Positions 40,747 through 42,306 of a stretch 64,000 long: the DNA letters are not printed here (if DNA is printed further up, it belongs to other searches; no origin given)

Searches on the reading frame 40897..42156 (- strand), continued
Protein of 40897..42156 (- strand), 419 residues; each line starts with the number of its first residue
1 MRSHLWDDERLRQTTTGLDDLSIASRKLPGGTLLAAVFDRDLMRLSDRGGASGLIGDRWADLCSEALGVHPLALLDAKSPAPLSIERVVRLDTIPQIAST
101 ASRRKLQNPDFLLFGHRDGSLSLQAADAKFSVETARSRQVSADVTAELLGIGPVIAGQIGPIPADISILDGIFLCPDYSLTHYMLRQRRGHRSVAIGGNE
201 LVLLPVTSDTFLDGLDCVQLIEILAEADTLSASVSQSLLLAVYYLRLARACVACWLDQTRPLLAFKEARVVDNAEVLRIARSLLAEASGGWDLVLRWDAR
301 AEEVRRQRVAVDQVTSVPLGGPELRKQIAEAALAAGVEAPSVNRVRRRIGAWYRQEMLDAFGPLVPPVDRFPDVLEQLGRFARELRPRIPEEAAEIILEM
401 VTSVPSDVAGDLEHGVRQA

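Call 34: fold_search(model_id=the predicted structure, library=viral)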
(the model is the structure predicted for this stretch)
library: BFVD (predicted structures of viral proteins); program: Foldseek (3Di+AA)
matches with E <= 10: 167; with E <= 0.001: 0
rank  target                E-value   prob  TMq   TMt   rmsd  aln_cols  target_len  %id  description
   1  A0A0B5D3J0            5.3e-02  0.85  0.18  0.21   8.4       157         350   12  ORF20 [macacine gammaherpesvirus 12]
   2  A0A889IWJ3            1.2e-01  0.30  0.16  0.20  11.7       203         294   11  Nuclear protein [Otarine gammaherpesvirus 4]
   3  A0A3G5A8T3            2.7e-01  0.11  0.11  0.06  15.0       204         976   10  Superfamily II helicase [Hyperionvirus sp.]
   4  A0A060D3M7            3.5e-01  0.18  0.18  0.27  12.3       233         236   13  ORF20 [Bovine gammaherpesvirus 6]
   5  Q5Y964                3.7e-01  0.09  0.12  0.15  16.0       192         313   14  UL24 [Fibropapilloma-associated turtle herpesvirus]
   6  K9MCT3                5.4e-01  0.08  0.13  0.18  19.0       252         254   10  (no name in the UniProt tables at hand)
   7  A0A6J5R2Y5            6.0e-01  0.25  0.12  0.30   7.1        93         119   13  VRR-NUC domain containing protein [uncultured Caudovirales phage]
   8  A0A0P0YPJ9            6.0e-01  0.09  0.17  0.14  17.6       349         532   11  (no name in the UniProt tables at hand)
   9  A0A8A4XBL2            6.3e-01  0.05  0.09  0.13  23.9       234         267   11  Replication-associated protein [Emberiza rustica Genomoviridae sp.]
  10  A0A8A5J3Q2            7.0e-01  0.03  0.06  0.06  20.1       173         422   10  (no name in the UniProt tables at hand)
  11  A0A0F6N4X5            7.4e-01  0.20  0.16  0.22   7.1       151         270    9  Nuclear protein UL24 [Bovine herpesvirus 4]
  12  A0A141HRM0            7.4e-01  0.04  0.08  0.06  12.9       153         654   12  (no name in the UniProt tables at hand)
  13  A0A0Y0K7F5            7.8e-01  0.13  0.13  0.25  10.2       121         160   15  PD-(D/E)XK endonuclease-like domain-containing protein [Glossina hytrovirus (isolate Glossina pallidipes/Ethiopia/Seibersdorf/-)]
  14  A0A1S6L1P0            8.6e-01  0.16  0.12  0.27  10.9       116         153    9  (no name in the UniProt tables at hand)
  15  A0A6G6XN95            8.6e-01  0.03  0.09  0.06  12.5       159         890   12  (no name in the UniProt tables at hand)
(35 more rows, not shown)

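Call 39: find_encoding_contigs(protein=P0196, flank=8000, max_places=3)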
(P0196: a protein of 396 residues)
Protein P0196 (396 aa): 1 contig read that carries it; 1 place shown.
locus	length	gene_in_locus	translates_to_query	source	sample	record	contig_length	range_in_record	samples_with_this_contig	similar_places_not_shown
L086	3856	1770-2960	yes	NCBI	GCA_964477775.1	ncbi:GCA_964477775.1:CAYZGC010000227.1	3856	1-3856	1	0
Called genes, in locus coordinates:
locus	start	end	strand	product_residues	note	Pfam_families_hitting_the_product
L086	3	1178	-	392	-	?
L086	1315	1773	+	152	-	PF00293:NUDIX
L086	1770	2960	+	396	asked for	-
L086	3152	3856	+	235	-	?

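Call 40: search_protein_families(library=pfam, proteins=[P0196, P0199, P0212, P0218, P0246, P0191, P0243], max_evalue=0.1)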
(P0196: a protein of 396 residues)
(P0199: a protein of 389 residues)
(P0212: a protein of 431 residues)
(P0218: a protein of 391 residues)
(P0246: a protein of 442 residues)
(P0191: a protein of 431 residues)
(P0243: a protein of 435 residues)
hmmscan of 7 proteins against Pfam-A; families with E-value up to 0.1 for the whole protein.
P0196 (396 aa): 0 families

P0199 (389 aa): 0 families

P0212 (431 aa): 0 families

P0218 (391 aa): 0 families

P0246 (442 aa): 0 families

P0191 (431 aa): 0 families

P0243 (435 aa): 0 families

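Call 42: find_homologous_proteins(query=A4)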
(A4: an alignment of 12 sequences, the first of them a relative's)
Query A4 (12 sequences) (389 aa, profile of the alignment): 253 proteins with E <= 0.001 among 8000 candidates; the best 120 are listed.
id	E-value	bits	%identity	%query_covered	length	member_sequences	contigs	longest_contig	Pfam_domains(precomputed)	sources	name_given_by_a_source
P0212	7.2e-149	514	48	91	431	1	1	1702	-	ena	-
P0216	1.2e-148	513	40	94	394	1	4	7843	-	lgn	-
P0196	7.2e-147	508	38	94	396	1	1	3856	-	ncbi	-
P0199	9.2e-147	507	100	100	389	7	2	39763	-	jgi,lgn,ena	-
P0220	5.0e-145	501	43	95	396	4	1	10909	-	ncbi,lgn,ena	ncbi:MAG TPA: hypothetical protein VIN09_08050 [Chloroflexota bacterium]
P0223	1.7e-141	490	38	94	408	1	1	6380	-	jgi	jgi:hypothetical protein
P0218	3.7e-139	482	38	95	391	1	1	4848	-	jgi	jgi:hypothetical protein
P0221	1.5e-138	480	36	99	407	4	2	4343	-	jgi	jgi:hypothetical protein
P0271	1.0e-130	454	38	91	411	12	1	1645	-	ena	-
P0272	7.5e-128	445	38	89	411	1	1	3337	-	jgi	jgi:hypothetical protein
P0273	1.4e-125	437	47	99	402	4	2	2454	-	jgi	-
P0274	9.4e-124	431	37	92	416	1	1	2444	-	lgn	-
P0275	1.8e-123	430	40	92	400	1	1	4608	-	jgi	jgi:hypothetical protein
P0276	1.4e-122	428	41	89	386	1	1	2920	-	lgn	-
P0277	1.2e-121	424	43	94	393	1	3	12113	-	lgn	-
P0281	1.9e-118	414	39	95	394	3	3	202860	-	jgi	-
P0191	1.5e-117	411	28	80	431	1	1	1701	-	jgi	jgi:hypothetical protein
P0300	3.7e-109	383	40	94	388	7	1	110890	-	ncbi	-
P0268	2.6e-107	377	34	95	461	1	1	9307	-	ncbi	-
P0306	1.4e-103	365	32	96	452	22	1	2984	-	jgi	jgi:hypothetical protein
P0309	3.3e-101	357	36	62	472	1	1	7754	-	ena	-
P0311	2.0e-97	345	33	97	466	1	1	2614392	-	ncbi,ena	-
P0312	2.2e-97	345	35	56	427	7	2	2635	-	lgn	-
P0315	6.9e-95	336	33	56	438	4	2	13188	-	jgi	jgi:hypothetical protein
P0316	7.2e-95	336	34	56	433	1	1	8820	-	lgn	-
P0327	3.5e-91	324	39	93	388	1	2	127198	-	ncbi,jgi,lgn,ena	jgi:hypothetical protein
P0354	9.1e-88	313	38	97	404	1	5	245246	-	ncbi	-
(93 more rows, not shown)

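Call 44: find_encoding_contigs(protein=P0311, flank=7000, max_places=1)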
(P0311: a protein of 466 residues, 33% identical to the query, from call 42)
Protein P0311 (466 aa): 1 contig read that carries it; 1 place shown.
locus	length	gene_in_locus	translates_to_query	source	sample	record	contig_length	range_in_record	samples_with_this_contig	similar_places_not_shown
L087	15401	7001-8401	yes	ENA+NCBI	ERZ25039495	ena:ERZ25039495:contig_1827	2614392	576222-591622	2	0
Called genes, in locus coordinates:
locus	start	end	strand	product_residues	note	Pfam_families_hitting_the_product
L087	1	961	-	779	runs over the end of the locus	-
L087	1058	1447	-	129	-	-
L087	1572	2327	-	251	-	PF10502:Peptidase_S26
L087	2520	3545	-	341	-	-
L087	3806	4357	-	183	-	PF00702:Hydrolase (weak)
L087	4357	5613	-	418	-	PF20706:GT4-conflict, PF13439:Glyco_transf_4, PF13579:Glyco_trans_4_4, PF00534:Glycos_transf_1, PF13692:Glyco_trans_1_4, PF13524:Glyco_trans_1_2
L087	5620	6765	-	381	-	PF13480:Acetyltransf_6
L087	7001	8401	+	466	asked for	-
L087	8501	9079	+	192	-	PF13472:Lipase_GDSL_2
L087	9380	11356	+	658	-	-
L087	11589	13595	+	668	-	-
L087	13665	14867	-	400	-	PF01266:DAO (faint), PF01494:FAD_binding_3, PF04820:Trp_halogenase (faint)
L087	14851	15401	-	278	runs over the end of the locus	PF13489:Methyltransf_23, PF01209:Ubie_methyltran, PF13847:Methyltransf_31, PF08241:Methyltransf_11, PF08242:Methyltransf_12, PF13649:Methyltransf_25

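Call 45: find_encoding_contigs(protein=P0281, flank=7000, max_places=1)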
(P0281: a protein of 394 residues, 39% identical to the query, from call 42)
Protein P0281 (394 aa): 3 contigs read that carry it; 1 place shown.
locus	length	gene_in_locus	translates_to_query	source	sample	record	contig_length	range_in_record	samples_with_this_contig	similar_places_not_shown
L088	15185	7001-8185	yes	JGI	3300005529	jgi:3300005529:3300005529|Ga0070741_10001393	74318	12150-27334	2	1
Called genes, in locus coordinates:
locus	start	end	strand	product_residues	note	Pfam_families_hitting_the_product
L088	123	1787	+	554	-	PF13231:PMT_2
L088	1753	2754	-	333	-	PF01384:PHO4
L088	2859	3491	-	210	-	PF01865:PhoU_div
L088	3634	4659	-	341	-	PF01545:Cation_efflux, PF16916:ZT_dimer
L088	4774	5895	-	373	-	PF00285:Citrate_synt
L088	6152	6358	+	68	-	-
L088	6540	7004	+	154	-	PF08327:AHSA1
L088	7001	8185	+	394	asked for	-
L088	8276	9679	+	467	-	PF01595:CNNM, PF00571:CBS, PF03471:CorC_HlyC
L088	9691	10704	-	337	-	PF08240:ADH_N, PF07992:Pyr_redox_2 (weak), PF16912:Glu_dehyd_C, PF01262:AlaDh_PNT_C (weak), PF00107:ADH_zinc_N, PF13602:ADH_zinc_N_2 (weak)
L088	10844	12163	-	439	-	PF01566:Nramp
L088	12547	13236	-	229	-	PF00857:Isochorismatase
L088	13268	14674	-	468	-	PF07969:Amidohydro_3 (weak), PF01979:Amidohydro_1, PF07969:Amidohydro_3 (weak)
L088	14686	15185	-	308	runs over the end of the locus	PF01522:Polysacc_deac_1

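Call 46: find_encoding_contigs(protein=P0354, flank=7000, max_places=1)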
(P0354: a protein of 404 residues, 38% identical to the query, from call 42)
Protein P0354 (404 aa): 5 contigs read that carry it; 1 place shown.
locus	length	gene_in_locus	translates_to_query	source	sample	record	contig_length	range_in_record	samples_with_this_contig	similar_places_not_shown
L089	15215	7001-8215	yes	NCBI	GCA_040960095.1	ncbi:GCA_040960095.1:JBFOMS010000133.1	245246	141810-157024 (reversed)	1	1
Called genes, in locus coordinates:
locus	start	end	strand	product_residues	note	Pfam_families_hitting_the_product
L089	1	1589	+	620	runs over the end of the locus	PF07584:BatA, PF13519:VWA_2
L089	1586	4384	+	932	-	PF13519:VWA_2 (weak), PF00092:VWA, PF13519:VWA_2, PF13768:VWA_3, PF07090:GATase1_like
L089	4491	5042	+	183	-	-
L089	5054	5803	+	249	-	PF00657:Lipase_GDSL, PF13472:Lipase_GDSL_2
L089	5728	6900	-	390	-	PF02771:Acyl-CoA_dh_N, PF02770:Acyl-CoA_dh_M, PF00441:Acyl-CoA_dh_1, PF08028:Acyl-CoA_dh_2 (weak)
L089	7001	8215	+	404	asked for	-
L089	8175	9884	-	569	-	PF00069:Pkinase, PF07714:PK_Tyr_Ser-Thr, PF03109:ABC1 (weak)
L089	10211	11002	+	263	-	PF01522:Polysacc_deac_1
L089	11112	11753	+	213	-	PF12867:DinB_2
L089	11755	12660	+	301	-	PF01381:HTH_3, PF12844:HTH_19 (weak), PF13443:HTH_26 (weak), PF13560:HTH_31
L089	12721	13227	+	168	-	PF02410:RsfS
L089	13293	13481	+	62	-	-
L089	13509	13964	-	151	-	PF00334:NDK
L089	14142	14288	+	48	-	PF18930:DUF5679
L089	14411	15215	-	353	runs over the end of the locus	PF05496:RuvB_N, PF00004:AAA, PF07728:AAA_5 (weak), PF17864:AAA_lid_4, PF05491:WHD_RuvB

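Call 53: search_protein_families(library=pfam, alignment_id=A5, max_evalue=10)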
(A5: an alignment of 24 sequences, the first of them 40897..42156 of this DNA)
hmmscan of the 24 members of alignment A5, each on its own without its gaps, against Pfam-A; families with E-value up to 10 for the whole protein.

A. member 1, window:40897-42156:- (419 aa): 0 families

B. families by the number of members that match (of 24 scanned): 10 families
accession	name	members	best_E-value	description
PF02037.33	SAP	1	0.043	SAP domain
PF08776.16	VASP_tetra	1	0.065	VASP tetramerisation domain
PF24550.1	LIS_MGM1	1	0.17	Dynamin-like GTPase MGM1-like, lipid interacting stalk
PF20936.3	GCIP_C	1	0.23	Grap2 and cyclin-D-interacting, C-terminal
PF20502.4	DNAPKcs_CC1-2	1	0.47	DNA-dependent protein kinase catalytic subunit, CC1/2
PF07704.17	PSK_trans_fac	1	0.51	Rv0623-like transcription factor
PF10400.15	Vir_act_alpha_C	1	0.61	Virulence activator alpha C-term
PF15360.11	Apelin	1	0.68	APJ endogenous ligand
PF09277.16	Erythro-docking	1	1.2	Erythronolide synthase, docking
PF04380.18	BMFP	1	1.5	Membrane fusogenic activity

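Call 54: search_protein_families(library=phrogs, proteins=[window:40897-42156:-, P0199], max_evalue=1)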
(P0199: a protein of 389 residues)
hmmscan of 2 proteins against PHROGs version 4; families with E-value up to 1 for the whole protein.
window:40897-42156:- (419 aa): 2 families
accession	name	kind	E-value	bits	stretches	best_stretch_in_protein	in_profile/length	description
phrog_16071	-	unknown function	0.18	12.8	1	288-334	4-49/120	-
phrog_26295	-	unknown function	0.28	12.5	1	289-333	5-48/86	-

P0199 (389 aa): 1 family
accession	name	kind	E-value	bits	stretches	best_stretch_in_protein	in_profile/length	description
phrog_16002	-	unknown function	0.029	15.4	1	290-380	27-108/152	-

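Call 58: find_encoding_contigs(protein=P0001, flank=6000, max_places=1)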
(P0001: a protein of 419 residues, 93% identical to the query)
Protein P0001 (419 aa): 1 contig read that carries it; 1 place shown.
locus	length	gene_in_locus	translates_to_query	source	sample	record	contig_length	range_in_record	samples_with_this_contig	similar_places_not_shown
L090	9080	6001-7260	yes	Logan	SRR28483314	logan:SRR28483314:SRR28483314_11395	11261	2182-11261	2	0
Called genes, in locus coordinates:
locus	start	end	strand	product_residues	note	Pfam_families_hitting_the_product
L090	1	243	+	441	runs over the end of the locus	PF22694:CtpB_N-like (weak), PF00595:PDZ, PF13180:PDZ_2, PF17820:PDZ_6, PF03572:Peptidase_S41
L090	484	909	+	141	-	PF04138:GtrA_DPMS_TM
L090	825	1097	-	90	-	-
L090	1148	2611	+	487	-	PF00890:FAD_binding_2 (faint), PF01266:DAO (faint), PF12831:FAD_oxidored (faint), PF13450:NAD_binding_8, PF01593:Amino_oxidase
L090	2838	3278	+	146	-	-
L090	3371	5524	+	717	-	PF20176:DUF6541 (weak)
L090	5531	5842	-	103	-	-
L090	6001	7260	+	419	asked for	-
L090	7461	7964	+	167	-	PF00111:Fer2, PF01799:Fer2_2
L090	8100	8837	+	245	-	PF00941:FAD_binding_5, PF03450:CO_deh_flav_C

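Call 64: search_protein_families(library=pfam, proteins=[L053:8182-9444:-, L053:8380-9636:+, L053:9587-10807:-, L053:9689-10756:+, L053:10719-11699:-, L053:10746-11711:+, L053:11717-12745:+], max_evalue=0.001)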
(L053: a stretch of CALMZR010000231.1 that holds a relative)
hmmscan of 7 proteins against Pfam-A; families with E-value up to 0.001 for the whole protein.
L053:8182-9444:- (420 aa): 2 families
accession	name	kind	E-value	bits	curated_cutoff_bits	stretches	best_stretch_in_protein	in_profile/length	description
PF05977.19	MFS_3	-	2.6e-50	171.8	27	1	33-403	9-383/524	Transmembrane secretion effector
PF07690.21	MFS_1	-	1.7e-33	116.5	33.4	1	40-376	2-342/347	Major Facilitator Superfamily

L053:8380-9636:+ (418 aa): 0 families

L053:9587-10807:- (406 aa): 0 families

L053:9689-10756:+ (355 aa): 3 families
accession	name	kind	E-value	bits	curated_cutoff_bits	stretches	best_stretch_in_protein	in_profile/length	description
PF00483.29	NTP_transferase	-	5.2e-50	170.7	21.2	1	2-233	1-241/245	Nucleotidyl transferase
PF12804.13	NTP_transf_3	-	4.5e-09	37.1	27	1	3-107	1-95/160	MobA-like NTP transferase domain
PF25084.1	LbH_EIF2B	-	0.00011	22.6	54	1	262-333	34-100/105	EIF2B subunit epsilon LbH domain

L053:10719-11699:- (326 aa): 0 families

L053:10746-11711:+ (321 aa): 6 families
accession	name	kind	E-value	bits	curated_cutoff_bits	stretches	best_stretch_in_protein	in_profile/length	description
PF04321.23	RmlD_sub_bind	-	2.8e-74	250.2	27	1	18-304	3-284/287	RmlD substrate binding domain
PF01370.27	Epimerase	-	3.7e-23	82.6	20.9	1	18-188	1-188/240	NAD dependent epimerase/dehydratase family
PF16363.11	GDP_Man_Dehyd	-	1.1e-12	48.6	27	1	20-158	2-164/332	GDP-mannose 4,6 dehydratase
PF02719.21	Polysacc_synt_2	-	1.3e-10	41.4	20.2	1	56-165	60-156/293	Polysaccharide biosynthesis protein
PF01073.25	3Beta_HSD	-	8.1e-09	35.3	22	1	19-192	1-200/280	3-beta hydroxysteroid dehydrogenase/isomerase family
PF07993.18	NAD_binding_4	-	0.00017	21.3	20.1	0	72-132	87-146/258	Male sterility protein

L053:11717-12745:+ (342 aa): 7 families
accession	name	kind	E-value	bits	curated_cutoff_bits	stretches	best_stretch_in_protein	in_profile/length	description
PF16363.11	GDP_Man_Dehyd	-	1.5e-68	232.1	27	1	4-302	1-331/332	GDP-mannose 4,6 dehydratase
PF01370.27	Epimerase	-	6.2e-62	209.6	20.9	1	3-239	1-240/240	NAD dependent epimerase/dehydratase family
PF04321.23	RmlD_sub_bind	-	2e-18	66.9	27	1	1-305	1-283/287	RmlD substrate binding domain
PF02719.21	Polysacc_synt_2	-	5.5e-13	49.2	20.2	1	3-253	1-243/293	Polysaccharide biosynthesis protein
PF01073.25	3Beta_HSD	-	7.4e-12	45.3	22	1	4-222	1-224/280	3-beta hydroxysteroid dehydrogenase/isomerase family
PF07993.18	NAD_binding_4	-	4.3e-11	42.9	20.1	1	5-179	1-209/258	Male sterility protein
PF13460.12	NAD_binding_10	-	6.3e-05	23.4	27.2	1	7-134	1-110/184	NAD(P)H-binding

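Call 65: search_dna_similar(query=window:40897-42156:-, collection=plasmids, mode=protein, max_evalue=0.001, max_rows=10)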
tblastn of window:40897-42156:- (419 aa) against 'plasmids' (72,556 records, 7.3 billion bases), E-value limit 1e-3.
No match.

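Call 66: search_dna_similar(query=window:40897-42156:-, collection=phages, mode=protein, max_evalue=0.001, max_rows=10)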
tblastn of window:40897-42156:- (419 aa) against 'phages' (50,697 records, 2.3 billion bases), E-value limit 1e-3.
No match.

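Call 72: search_protein_families(library=pfam, proteins=[P0124, P0309, P0312, P0315, P0316, P0268, P0306], max_evalue=0.01)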
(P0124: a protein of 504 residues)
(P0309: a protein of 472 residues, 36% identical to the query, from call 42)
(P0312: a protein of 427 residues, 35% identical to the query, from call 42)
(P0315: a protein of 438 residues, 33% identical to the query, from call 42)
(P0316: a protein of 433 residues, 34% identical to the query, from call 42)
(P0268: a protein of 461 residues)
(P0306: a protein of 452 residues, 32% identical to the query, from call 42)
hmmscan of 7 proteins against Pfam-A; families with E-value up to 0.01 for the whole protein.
P0124 (504 aa): 0 families

P0309 (472 aa): 0 families

P0312 (427 aa): 0 families

P0315 (438 aa): 0 families

P0316 (433 aa): 0 families

P0268 (461 aa): 0 families

P0306 (452 aa): 0 families
